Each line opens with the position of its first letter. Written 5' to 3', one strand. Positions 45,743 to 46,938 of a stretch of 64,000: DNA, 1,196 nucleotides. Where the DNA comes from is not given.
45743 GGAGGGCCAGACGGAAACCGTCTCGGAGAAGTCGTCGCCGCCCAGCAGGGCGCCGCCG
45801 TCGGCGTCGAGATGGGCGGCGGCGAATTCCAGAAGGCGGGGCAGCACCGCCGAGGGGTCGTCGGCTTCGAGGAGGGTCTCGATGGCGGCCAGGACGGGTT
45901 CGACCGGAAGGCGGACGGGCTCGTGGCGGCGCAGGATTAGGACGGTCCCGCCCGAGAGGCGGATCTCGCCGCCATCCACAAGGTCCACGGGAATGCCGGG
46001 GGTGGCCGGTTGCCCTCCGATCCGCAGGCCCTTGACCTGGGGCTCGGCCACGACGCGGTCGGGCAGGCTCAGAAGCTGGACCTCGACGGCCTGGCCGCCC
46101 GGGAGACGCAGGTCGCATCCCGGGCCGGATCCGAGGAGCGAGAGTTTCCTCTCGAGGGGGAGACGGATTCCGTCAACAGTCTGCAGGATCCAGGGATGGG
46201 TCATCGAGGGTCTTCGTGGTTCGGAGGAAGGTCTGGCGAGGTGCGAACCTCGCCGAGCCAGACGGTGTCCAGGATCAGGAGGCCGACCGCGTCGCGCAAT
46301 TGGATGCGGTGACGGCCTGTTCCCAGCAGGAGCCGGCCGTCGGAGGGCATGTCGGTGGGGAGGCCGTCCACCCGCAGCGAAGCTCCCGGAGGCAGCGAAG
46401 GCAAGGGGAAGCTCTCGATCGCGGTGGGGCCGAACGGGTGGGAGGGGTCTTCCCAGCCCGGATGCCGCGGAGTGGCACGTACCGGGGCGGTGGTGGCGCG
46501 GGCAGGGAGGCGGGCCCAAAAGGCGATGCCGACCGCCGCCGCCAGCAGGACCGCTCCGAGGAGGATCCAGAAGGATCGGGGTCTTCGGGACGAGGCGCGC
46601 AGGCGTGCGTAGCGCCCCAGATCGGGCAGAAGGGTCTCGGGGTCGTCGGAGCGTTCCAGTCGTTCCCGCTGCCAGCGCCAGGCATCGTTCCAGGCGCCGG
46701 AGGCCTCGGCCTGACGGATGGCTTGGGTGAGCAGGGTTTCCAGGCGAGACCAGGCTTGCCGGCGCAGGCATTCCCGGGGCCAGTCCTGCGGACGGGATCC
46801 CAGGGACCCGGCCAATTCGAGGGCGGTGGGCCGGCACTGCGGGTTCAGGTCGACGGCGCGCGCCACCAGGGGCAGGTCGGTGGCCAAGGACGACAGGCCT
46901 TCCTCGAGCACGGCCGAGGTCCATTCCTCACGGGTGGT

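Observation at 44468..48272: Translationally coupled TPR-lipoprotein / Hanks-type Ser/Thr kinase / FHA-domain sigma-54 activator operon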

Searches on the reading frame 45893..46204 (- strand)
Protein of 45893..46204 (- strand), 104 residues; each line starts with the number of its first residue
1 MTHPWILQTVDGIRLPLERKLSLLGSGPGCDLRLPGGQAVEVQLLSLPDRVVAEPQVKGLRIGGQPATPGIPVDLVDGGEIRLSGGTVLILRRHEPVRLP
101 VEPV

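Call 12: search_protein_families(library=pfam, proteins=[window:45893-46204:-], max_evalue=10)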
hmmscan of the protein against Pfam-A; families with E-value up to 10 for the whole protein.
seq(104 aa): 0 families

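Call 25: search_solved_structures(query=A1, max_evalue=10, show_alignments=3)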
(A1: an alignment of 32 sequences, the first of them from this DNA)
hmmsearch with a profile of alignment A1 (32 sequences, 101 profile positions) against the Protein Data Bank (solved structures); distinct sequences matched with E-value up to 10: 6.
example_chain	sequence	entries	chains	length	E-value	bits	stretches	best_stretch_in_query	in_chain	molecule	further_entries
9f0l_A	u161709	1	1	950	0.8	13.1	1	31-85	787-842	De novo designed Protein K10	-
1lgq_A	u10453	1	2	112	0.98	12.8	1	7-39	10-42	cell cycle checkpoint protein CHFR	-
1lgp_A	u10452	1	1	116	1.1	12.7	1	7-39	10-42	cell cycle checkpoint protein CHFR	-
3gle_A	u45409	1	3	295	1.7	12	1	14-86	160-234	Pilin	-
3gld_A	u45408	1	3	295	1.7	12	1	14-86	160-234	Pilin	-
3b2m_A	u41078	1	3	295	1.8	12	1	14-86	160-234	Putative uncharacterized protein SPy0128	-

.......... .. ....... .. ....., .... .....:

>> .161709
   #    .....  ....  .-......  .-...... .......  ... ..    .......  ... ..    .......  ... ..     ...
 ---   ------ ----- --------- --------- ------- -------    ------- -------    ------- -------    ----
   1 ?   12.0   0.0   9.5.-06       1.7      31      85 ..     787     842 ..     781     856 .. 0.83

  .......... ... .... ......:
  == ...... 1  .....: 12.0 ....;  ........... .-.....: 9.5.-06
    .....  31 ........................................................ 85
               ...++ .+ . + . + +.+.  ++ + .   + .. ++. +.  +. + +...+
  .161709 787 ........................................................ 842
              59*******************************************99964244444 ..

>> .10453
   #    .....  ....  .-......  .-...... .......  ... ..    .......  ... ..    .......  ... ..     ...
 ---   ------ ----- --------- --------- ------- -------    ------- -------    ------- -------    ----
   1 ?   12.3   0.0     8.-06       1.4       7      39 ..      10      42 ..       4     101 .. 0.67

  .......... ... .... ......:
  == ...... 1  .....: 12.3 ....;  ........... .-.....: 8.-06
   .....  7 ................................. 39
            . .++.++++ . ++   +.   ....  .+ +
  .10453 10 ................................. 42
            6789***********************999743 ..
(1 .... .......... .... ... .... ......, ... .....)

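Call 29: predict_structure(alignment_id=A1)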
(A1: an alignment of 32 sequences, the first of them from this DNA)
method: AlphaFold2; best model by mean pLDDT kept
length: 100 residues; sequences in the alignment: 32
mean_pLDDT: 92.0   pTM: 0.82
mean pLDDT of the five models: 92.0, 91.9, 91.3, 90.8, 90.6
residues with pLDDT >= 90: 85; 70-90: 7; 50-70: 8; < 50: 0
segments of 3 or more residues with pLDDT < 50: none
pLDDT, mean of each block of 10 residues (from residue 1): 84 93 95 92 95 97 96 96 96 75
secondary structure, 60 per line:
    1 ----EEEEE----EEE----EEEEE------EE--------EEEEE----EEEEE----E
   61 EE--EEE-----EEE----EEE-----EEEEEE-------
elements in order: E5-9 E14-16 E21-25 E42-46 E51-55 E60-62 E65-67 E73-75 E80-82 E88-93

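Call 32: fold_search(model_id=the predicted structure, library=pdb)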
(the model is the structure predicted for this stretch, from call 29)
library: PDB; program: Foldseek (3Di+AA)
matches with E <= 10: 622; with E <= 0.001: 104
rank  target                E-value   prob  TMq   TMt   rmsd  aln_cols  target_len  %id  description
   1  3oun_A                1.1e-05  1.00  0.76  0.82   1.7        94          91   23  Crystal structure of the FhaA FHA domain complexed with the intracellular domain of Rv3910 (released 2012-02-08)
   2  3poa_A                1.3e-05  1.00  0.78  0.81   2.1        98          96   23  Structural and functional analysis of phosphothreonine-dependent FHA domain interactions (released 2011-01-26)
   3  4jon_A                1.9e-05  1.00  0.80  0.67   2.9       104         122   15  Crystal structure of a centrosomal protein 170kDa, transcript variant beta (CEP170) from Homo sapiens at 2.15 A resolu (released 2013-04-17)
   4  3po8                  3.0e-05  1.00  0.78  0.79   2.2        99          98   23  Structural and functional analysis of phosphothreonine-dependent FHA domain interactions (released 2011-01-26)
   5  6hc1_A                3.2e-05  1.00  0.80  0.78   2.3       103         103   11  Bdellovibrio bacteriovorus DgcB FHA in complex with phosphorylated N-terminal peptide (released 2019-08-28)
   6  4jon_E                3.3e-05  1.00  0.79  0.66   2.8       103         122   16  Crystal structure of a centrosomal protein 170kDa, transcript variant beta (CEP170) from Homo sapiens at 2.15 A resolu (released 2013-04-17)
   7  4jon_D                3.7e-05  1.00  0.80  0.68   3.0       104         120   15  Crystal structure of a centrosomal protein 170kDa, transcript variant beta (CEP170) from Homo sapiens at 2.15 A resolu (released 2013-04-17)
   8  1r21_MODEL_1_A        3.7e-05  1.00  0.76  0.76   2.1       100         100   20  Solution Structure of human Ki67 FHA Domain (released 2003-12-30)
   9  7rj3_C                4.1e-05  1.00  0.75  0.75   2.4       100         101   16  Crystal Structure of the Forkhead Associated (FHA) Domain of the Glycogen Accumulation Regulator (GarA) from Mycobacte (released 2021-07-28)
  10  4jon_C                4.1e-05  1.00  0.79  0.68   3.0       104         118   15  Crystal structure of a centrosomal protein 170kDa, transcript variant beta (CEP170) from Homo sapiens at 2.15 A resolu (released 2013-04-17)
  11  4jon_B                4.4e-05  1.00  0.79  0.66   3.1       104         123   15  Crystal structure of a centrosomal protein 170kDa, transcript variant beta (CEP170) from Homo sapiens at 2.15 A resolu (released 2013-04-17)
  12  5yyz_A                5.8e-05  1.00  0.75  0.74   2.7       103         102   18  Crystal structure of the MEK1 FHA domain in complex with the HOP1 pThr318 peptide. (released 2018-10-17)
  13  5xzv_B                6.4e-05  1.00  0.77  0.22   2.4       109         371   17  Crystal structure of Rad53 1-466 in complex with AMP-PNP (released 2017-10-11)
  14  5yyx                  6.8e-05  1.00  0.77  0.65   2.8       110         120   19  Crystal Structure of the MEK1 FHA domain (released 2018-10-10)
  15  3umz_A                6.8e-05  1.00  0.74  0.71   3.0       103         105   18  Crystal Structure of the human MDC1 FHA Domain (released 2012-01-25)
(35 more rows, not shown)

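Call 84: search_protein_representatives(alignment_id=A1)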
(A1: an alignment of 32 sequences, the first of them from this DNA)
Query: 32 sequences, 101 profile positions. Proteins with E-value up to 0.001 (for the whole library): 75; up to 1e-10: 2; up to 1e-30: 1. The best 75 are listed.
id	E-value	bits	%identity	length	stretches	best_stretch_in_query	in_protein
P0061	2.4e-34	133.6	-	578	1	1-100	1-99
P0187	2.5e-15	72.6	-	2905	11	61-98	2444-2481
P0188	3.8e-10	55.9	-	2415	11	67-97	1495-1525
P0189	1.7e-09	53.8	-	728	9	68-97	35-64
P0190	1.0e-08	51.3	-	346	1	13-99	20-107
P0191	2.0e-08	50.4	-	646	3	5-89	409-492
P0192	5.3e-08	49.0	-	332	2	10-94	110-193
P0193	8.3e-08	48.4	-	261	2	22-91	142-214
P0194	1.2e-07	47.9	-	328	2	3-86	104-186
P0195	2.5e-07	46.8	-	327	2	3-94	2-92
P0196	3.7e-07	46.3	-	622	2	10-97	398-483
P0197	5.5e-07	45.8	-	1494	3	6-86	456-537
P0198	1.2e-06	44.7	-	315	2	4-95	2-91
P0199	1.7e-06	44.2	-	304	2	7-97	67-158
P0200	1.9e-06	44.1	-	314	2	3-92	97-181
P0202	1.9e-06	44.0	-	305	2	6-86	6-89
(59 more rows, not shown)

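Call 85: search_protein_families(library=pfam, proteins=[P0190, P0191, P0192, P0193, P0194, P0195, P0196, P0198, P0199, P0202], max_evalue=0.001)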
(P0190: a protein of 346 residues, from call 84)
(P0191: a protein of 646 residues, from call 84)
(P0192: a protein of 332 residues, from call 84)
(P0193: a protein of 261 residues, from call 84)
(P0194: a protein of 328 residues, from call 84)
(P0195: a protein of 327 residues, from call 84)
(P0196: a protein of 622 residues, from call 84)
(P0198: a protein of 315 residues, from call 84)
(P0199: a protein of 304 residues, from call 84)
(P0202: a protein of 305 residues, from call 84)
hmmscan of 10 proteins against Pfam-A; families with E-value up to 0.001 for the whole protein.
P0190 (346 aa): 3 families
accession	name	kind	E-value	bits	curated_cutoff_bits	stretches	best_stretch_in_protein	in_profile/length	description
PF23893.1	Y4YQ_C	-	4.4e-11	42.8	27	1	294-344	3-53/53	Uncharacterised protein Y4YQ C-terminal domain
PF16697.10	Yop-YscD_cpl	-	1.9e-10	41.3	33.2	1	11-85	2-78/94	Inner membrane component of T3SS, cytoplasmic domain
PF00498.31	FHA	-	0.00028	21.7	20.7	1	30-86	2-60/67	FHA domain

P0191 (646 aa): 2 families
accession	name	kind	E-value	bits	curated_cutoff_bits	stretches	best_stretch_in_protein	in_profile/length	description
PF00498.31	FHA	-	1.9e-20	73.5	20.7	2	326-388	2-66/67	FHA domain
PF16697.10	Yop-YscD_cpl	-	8.2e-08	32.8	33.2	0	313-360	7-53/94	Inner membrane component of T3SS, cytoplasmic domain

P0192 (332 aa): 2 families
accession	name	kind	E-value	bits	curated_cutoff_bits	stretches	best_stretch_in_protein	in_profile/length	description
PF00498.31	FHA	-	2e-12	47.8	20.7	1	25-86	2-66/67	FHA domain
PF16697.10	Yop-YscD_cpl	-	9.7e-06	26.2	33.2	1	18-86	13-83/94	Inner membrane component of T3SS, cytoplasmic domain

P0193 (261 aa): 2 families
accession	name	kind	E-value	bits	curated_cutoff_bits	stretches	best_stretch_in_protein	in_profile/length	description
PF00498.31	FHA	-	7.7e-25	87.6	20.7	2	144-209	2-67/67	FHA domain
PF16697.10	Yop-YscD_cpl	-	3.2e-18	66.2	33.2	1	140-217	16-92/94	Inner membrane component of T3SS, cytoplasmic domain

P0194 (328 aa): 2 families
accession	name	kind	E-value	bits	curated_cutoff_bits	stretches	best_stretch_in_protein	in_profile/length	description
PF00498.31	FHA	-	9.8e-10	39.2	20.7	1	25-87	2-67/67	FHA domain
PF16697.10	Yop-YscD_cpl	-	9.9e-06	26.2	33.2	1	19-95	14-92/94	Inner membrane component of T3SS, cytoplasmic domain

P0195 (327 aa): 3 families
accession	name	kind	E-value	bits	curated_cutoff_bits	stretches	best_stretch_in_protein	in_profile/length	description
PF16697.10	Yop-YscD_cpl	-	5.3e-12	46.3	33.2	1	10-85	8-85/94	Inner membrane component of T3SS, cytoplasmic domain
PF00498.31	FHA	-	2.5e-11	44.3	20.7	1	21-84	1-67/67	FHA domain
PF00486.34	Trans_reg_C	-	0.00037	21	26.2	1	235-312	3-74/77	Transcriptional regulatory protein, C terminal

P0196 (622 aa): 2 families
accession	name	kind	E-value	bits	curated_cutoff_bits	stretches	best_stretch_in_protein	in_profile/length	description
PF00498.31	FHA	-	3e-20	72.9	20.7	2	23-84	2-66/67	FHA domain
PF16697.10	Yop-YscD_cpl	-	1.5e-09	38.4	33.2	0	298-361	5-69/94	Inner membrane component of T3SS, cytoplasmic domain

P0198 (315 aa): 2 families
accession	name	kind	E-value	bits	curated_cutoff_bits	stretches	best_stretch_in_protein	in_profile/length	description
PF16697.10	Yop-YscD_cpl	-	5.2e-09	36.7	33.2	1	8-89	7-91/94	Inner membrane component of T3SS, cytoplasmic domain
PF00498.31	FHA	-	4.7e-07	30.6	20.7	1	21-81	2-66/67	FHA domain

P0199 (304 aa): 2 families
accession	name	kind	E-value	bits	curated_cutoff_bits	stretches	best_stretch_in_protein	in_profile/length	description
PF00498.31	FHA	-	1.4e-35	122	20.7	2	228-294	1-67/67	FHA domain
PF16697.10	Yop-YscD_cpl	-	3.6e-26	91.7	33.2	2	217-300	8-90/94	Inner membrane component of T3SS, cytoplasmic domain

P0202 (305 aa): 1 family
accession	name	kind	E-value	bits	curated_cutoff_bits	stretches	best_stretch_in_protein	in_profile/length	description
PF23893.1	Y4YQ_C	-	1.1e-07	31.9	27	1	239-272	14-47/53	Uncharacterised protein Y4YQ C-terminal domain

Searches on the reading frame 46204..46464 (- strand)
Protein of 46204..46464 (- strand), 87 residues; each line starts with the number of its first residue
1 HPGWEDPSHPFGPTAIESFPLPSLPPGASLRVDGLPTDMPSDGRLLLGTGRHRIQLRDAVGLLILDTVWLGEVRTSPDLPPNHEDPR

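Call 58: predict_structure(alignment_id=A5)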
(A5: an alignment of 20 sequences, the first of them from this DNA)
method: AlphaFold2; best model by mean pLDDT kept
length: 87 residues; sequences in the alignment: 20
mean_pLDDT: 73.2   pTM: 0.54
mean pLDDT of the five models: 73.2, 71.8, 71.6, 71.3, 70.8
residues with pLDDT >= 90: 23; 70-90: 33; 50-70: 17; < 50: 14
segments of 3 or more residues with pLDDT < 50: 1-12
pLDDT, mean of each block of 10 residues (from residue 1): 43 64 83 89 84 91 90 57 52
secondary structure, 60 per line:
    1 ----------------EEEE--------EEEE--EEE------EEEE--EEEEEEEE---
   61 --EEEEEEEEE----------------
elements in order: E17-20 E29-32 E35-37 E44-47 E50-57 E63-71

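Call 64: fold_search(model_id=the predicted structure, library=pdb)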
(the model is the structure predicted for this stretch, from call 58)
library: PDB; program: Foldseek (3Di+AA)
matches with E <= 10: 661; with E <= 0.001: 0
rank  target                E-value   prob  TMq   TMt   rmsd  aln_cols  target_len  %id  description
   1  9k1u_B                2.8e-02  1.00  0.46  0.52   2.9        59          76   24  crystal structure of Rtks and Ppka complex (released 2025-10-22)
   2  6e9b_C                2.5e-01  0.54  0.35  0.11   4.7        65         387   20  Bacteroides ovatus mixed-linkage glucan utilization locus (MLGUL) SGBP-B in complex with mixed-linkage heptasaccharide (released 2019-05-15)
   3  6e57_C                2.9e-01  0.38  0.33  0.11   4.9        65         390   18  Bacteroides ovatus mixed-linkage glucan utilization locus (MLGUL) SGBP-B in complex with mixed-linkage heptasaccharide (released 2019-05-29)
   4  6hif_Y                3.1e-01  0.89  0.41  0.42   3.4        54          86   18  Kuenenia stuttgartiensis hydrazine dehydrogenase complex (released 2019-04-17)
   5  1cqy                  3.9e-01  0.35  0.30  0.28   5.0        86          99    8  STARCH BINDING DOMAIN OF BACILLUS CEREUS BETA-AMYLASE (released 1999-08-20)
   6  2cxk_D                4.4e-01  0.54  0.34  0.35   5.0        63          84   17  Crystal structure of the TIG domain of human calmodulin-binding transcription activator 1 (CAMTA1) (released 2005-12-30)
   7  3pe9_D                4.4e-01  0.33  0.29  0.29   4.4        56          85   16  Structures of Clostridium thermocellum CbhA fibronectin(III)-like modules (released 2011-11-23)
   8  3mn8_D                4.7e-01  0.72  0.41  0.12   3.5        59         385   17  Structure of Drosophila melanogaster carboxypeptidase D isoform 1B short (released 2010-07-28)
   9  3mn8_C                4.7e-01  0.63  0.40  0.11   3.6        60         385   20  Structure of Drosophila melanogaster carboxypeptidase D isoform 1B short (released 2010-07-28)
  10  7mjr                  4.7e-01  0.63  0.31  0.04   4.4        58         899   16  Vip4Da2 toxin structure (released 2021-05-05)
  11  2cxk_B                4.7e-01  0.51  0.34  0.34   5.1        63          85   17  Crystal structure of the TIG domain of human calmodulin-binding transcription activator 1 (CAMTA1) (released 2005-12-30)
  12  3pe9_A                4.7e-01  0.30  0.29  0.28   4.5        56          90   16  Structures of Clostridium thermocellum CbhA fibronectin(III)-like modules (released 2011-11-23)
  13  2oqb_B                5.0e-01  0.15  0.24  0.20  12.6        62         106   14  Crystal structure of the N-terminal domain of coactivator-associated methyltransferase 1 (CARM1) (released 2007-10-30)
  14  1t6w_MODEL_1_A        5.3e-01  0.72  0.41  0.37   3.8        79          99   13  RATIONAL DESIGN OF A CALCIUM-BINDING ADHESION PROTEIN NMR, 20 STRUCTURES (released 2005-02-15)
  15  3ncx_A                5.6e-01  0.80  0.45  0.23   3.6        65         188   12  Crystal structure of EHEC O157:H7 intimin mutant (released 2011-01-05)
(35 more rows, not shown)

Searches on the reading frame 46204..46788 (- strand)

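Call 12: search_protein_families(library=pfam, proteins=[window:46204-46788:-], max_evalue=10)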
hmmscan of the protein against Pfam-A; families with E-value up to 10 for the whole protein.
seq(195 aa): 1 family
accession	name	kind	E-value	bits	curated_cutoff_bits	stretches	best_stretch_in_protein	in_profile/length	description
PF13567.11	DUF4131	-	0.087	13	31.6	1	62-98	23-56/165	Domain of unknown function (DUF4131)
